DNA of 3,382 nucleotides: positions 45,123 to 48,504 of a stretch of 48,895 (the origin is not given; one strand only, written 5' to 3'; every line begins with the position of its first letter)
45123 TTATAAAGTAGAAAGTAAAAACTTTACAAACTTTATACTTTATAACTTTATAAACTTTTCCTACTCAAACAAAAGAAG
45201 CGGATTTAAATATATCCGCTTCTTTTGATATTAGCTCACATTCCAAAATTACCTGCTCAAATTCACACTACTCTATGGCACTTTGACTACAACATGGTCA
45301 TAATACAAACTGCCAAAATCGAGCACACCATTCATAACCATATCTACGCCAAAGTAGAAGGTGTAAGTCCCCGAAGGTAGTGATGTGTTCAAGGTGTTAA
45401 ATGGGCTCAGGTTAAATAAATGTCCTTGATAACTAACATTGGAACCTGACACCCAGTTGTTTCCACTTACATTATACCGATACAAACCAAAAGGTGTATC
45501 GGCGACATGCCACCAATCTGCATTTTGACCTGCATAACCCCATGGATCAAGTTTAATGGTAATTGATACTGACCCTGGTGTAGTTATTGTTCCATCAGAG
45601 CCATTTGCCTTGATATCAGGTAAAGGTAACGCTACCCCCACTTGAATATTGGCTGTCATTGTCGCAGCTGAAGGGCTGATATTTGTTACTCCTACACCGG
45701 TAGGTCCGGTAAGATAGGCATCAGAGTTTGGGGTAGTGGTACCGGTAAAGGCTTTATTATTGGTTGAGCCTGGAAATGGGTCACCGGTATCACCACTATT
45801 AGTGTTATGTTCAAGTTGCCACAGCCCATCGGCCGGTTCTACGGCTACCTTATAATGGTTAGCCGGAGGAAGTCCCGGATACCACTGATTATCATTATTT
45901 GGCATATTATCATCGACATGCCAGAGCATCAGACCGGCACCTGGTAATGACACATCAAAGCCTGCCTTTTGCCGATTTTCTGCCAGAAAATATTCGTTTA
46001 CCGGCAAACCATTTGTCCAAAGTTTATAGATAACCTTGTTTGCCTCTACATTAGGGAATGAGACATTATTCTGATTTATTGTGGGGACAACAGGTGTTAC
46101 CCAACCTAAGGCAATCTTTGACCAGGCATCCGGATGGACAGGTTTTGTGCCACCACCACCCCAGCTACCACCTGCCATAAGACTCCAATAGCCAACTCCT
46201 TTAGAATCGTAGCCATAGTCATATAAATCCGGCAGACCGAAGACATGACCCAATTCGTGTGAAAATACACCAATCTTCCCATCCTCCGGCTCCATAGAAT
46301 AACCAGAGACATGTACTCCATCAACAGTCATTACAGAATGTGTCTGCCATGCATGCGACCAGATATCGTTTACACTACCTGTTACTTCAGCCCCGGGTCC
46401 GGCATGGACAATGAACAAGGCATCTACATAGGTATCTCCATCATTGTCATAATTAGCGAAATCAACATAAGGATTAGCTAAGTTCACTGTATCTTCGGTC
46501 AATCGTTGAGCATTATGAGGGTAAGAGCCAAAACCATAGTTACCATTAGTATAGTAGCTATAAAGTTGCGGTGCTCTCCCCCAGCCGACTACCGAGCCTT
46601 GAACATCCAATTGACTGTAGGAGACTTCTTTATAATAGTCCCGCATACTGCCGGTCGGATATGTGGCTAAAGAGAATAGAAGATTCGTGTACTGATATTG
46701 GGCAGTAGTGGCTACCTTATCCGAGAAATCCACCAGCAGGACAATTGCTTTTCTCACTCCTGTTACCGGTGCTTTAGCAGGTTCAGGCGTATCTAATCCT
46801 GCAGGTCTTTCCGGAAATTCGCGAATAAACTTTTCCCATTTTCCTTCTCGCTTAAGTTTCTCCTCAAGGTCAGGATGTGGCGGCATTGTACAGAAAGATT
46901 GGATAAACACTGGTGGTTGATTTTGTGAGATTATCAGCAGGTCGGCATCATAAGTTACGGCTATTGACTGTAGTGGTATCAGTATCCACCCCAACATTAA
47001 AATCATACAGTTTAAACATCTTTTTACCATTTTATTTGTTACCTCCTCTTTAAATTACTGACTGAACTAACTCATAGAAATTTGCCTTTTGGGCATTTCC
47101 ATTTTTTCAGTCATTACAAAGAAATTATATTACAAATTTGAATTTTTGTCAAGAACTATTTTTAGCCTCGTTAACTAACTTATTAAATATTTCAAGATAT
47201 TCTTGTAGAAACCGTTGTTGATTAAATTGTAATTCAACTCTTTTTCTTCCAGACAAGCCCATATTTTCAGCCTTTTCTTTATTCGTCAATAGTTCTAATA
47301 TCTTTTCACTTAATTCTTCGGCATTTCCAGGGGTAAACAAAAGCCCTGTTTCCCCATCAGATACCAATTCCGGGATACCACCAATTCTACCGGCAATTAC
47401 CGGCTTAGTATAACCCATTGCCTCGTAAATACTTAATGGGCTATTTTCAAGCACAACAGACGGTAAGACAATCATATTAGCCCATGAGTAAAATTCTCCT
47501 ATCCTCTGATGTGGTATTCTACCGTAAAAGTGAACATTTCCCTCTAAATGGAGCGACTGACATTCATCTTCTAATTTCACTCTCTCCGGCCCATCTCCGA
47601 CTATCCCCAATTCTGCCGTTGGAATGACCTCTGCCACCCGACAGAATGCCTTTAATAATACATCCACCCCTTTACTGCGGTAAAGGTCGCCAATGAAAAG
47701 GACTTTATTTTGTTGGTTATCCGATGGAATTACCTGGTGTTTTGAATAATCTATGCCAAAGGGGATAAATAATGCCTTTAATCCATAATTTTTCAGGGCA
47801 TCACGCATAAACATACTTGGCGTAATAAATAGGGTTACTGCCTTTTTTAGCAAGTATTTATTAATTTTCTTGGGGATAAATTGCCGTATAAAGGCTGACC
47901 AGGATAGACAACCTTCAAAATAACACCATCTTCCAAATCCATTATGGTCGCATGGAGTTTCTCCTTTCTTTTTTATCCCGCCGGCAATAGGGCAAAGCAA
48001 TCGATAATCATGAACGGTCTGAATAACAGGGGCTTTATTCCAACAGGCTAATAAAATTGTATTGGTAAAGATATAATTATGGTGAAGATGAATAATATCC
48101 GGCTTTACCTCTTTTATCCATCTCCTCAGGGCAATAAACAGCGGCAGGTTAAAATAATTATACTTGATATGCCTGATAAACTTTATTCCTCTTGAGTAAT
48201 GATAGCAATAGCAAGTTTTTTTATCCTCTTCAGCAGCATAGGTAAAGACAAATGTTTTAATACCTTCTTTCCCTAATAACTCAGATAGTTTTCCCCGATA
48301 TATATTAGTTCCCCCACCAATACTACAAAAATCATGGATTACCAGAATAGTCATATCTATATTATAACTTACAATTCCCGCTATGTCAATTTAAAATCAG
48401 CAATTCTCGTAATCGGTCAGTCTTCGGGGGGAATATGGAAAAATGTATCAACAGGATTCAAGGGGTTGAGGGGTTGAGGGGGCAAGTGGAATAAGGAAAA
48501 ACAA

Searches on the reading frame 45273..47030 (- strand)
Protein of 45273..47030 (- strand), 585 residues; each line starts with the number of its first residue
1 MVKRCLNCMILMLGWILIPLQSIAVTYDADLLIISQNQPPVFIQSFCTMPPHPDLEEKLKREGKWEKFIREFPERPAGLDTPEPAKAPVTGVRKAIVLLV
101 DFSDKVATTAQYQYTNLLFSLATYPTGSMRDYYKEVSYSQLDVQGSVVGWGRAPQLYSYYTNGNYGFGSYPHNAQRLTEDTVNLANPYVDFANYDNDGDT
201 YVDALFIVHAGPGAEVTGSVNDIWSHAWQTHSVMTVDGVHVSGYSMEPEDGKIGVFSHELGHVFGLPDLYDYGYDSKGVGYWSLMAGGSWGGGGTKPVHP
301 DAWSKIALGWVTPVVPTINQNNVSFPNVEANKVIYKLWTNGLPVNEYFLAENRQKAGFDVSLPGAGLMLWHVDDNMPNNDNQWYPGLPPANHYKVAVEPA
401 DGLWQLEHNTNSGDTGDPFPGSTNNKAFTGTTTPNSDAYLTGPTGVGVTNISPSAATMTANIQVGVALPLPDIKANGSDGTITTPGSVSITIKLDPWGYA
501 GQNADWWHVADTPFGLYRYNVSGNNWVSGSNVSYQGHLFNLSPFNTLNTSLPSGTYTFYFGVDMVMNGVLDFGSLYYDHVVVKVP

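Call 63: search_protein_families(library=pfam, proteins=[window:45273-47030:-], max_evalue=0.00001)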
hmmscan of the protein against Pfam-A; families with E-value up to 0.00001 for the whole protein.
window:45273-47030:- (585 aa): 1 family
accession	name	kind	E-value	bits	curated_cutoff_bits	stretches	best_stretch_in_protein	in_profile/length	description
PF05547.17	Peptidase_M6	-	5.8e-24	85.3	22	1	112-297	47-274/294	Immune inhibitor A peptidase M6, catalytic domain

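Call 74: search_protein_families(library=ncbifam, proteins=[window:45273-47030:-], max_evalue=0.001)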
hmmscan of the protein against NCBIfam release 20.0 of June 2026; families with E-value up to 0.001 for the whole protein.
window:45273-47030:- (585 aa): 2 families
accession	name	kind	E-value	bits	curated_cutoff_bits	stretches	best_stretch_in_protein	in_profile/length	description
TIGR03296.1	M6dom_TIGR03296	domain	3.1e-71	240.6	110.8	1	97-371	1-286/286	M6 family metalloprotease domain-containing protein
NF052323.1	T9SSA_dep_M6i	equivalog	6.4e-13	47.6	600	1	255-355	255-356/1043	T9SS-dependent M6-like inactivated metalloprotease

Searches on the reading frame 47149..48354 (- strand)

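Call 63: search_protein_families(library=pfam, proteins=[window:47149-48354:-], max_evalue=0.00001)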
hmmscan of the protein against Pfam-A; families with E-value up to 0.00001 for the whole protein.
window:47149-48354:- (401 aa): 5 families
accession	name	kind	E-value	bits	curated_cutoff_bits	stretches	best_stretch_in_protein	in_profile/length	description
PF00534.26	Glycos_transf_1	-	1.4e-41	142.3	26.4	1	206-372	6-172/172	Glycosyl transferases group 1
PF13692.12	Glyco_trans_1_4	-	4.2e-34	118.3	27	1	216-358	2-142/142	Glycosyl transferases group 1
PF13439.12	Glyco_transf_4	-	1.3e-15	58.3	28.5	1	14-203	2-168/170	Glycosyltransferase Family 4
PF13524.12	Glyco_trans_1_2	-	6.7e-09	36.3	25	1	245-387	13-143/144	Glycosyl transferase-like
PF13579.12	Glyco_trans_4_4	-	2.6e-06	28.3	29.7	1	14-193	1-148/158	Glycosyl transferase 4-like domain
